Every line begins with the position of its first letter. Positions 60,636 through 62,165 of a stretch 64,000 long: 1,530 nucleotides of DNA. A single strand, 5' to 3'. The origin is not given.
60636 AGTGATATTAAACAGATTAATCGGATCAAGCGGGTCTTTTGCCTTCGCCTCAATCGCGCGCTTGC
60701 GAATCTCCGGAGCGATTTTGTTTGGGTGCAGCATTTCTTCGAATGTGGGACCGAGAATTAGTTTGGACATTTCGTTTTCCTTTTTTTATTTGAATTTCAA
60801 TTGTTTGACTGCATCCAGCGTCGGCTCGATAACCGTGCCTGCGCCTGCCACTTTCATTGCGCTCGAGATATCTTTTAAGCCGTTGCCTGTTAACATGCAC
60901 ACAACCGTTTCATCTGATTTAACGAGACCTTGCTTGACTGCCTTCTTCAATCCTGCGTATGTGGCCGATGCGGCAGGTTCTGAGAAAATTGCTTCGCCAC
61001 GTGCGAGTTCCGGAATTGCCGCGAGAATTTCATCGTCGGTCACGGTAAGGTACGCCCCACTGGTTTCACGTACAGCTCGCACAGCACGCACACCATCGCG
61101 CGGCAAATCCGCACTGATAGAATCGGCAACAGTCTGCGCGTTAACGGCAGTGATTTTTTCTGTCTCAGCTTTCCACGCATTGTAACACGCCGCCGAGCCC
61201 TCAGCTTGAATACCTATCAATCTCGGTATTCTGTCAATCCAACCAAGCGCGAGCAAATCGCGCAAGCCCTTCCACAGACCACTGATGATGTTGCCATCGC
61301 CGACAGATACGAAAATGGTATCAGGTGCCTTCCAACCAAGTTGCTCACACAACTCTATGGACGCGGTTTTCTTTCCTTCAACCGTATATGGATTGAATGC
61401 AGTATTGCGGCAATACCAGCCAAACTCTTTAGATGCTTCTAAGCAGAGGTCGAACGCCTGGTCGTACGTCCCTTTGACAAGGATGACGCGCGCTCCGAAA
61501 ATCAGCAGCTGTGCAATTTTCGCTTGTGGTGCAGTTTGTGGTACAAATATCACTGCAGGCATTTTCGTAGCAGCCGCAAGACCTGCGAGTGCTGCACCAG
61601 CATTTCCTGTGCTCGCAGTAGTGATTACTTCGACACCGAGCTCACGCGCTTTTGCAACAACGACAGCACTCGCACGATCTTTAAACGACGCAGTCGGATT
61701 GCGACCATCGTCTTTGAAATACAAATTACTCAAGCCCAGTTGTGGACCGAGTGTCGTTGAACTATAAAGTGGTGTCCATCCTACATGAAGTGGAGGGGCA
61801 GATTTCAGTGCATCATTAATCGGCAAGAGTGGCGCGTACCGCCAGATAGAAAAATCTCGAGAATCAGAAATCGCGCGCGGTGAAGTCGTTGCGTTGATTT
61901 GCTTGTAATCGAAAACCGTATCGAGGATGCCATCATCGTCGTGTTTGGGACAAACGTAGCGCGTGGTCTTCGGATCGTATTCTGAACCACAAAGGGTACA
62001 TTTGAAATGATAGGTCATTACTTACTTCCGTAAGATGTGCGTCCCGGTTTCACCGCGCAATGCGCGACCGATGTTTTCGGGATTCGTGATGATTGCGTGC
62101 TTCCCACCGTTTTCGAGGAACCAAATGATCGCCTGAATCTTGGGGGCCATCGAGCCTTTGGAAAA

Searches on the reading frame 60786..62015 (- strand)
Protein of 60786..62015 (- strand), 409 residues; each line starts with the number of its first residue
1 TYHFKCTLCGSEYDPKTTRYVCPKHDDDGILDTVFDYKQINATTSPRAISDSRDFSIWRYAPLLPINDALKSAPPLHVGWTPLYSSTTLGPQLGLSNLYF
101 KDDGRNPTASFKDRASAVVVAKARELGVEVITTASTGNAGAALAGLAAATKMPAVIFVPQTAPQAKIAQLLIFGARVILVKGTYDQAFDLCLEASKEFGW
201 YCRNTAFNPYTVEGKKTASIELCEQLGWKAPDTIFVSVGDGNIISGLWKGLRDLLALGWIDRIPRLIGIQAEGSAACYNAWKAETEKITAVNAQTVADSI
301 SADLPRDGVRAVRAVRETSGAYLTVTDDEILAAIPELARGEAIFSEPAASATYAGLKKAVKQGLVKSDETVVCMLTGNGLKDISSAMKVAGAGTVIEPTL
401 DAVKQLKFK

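Call 29: search_protein_families(library=pfam, proteins=[window:60786-62015:-], max_evalue=0.001)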
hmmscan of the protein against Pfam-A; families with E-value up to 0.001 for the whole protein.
window:60786-62015:- (409 aa): 1 family
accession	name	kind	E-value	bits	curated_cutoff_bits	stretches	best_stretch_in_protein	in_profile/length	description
PF00291.31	PALP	-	1.9e-79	267.5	35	1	76-377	3-295/295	Pyridoxal-phosphate dependent enzyme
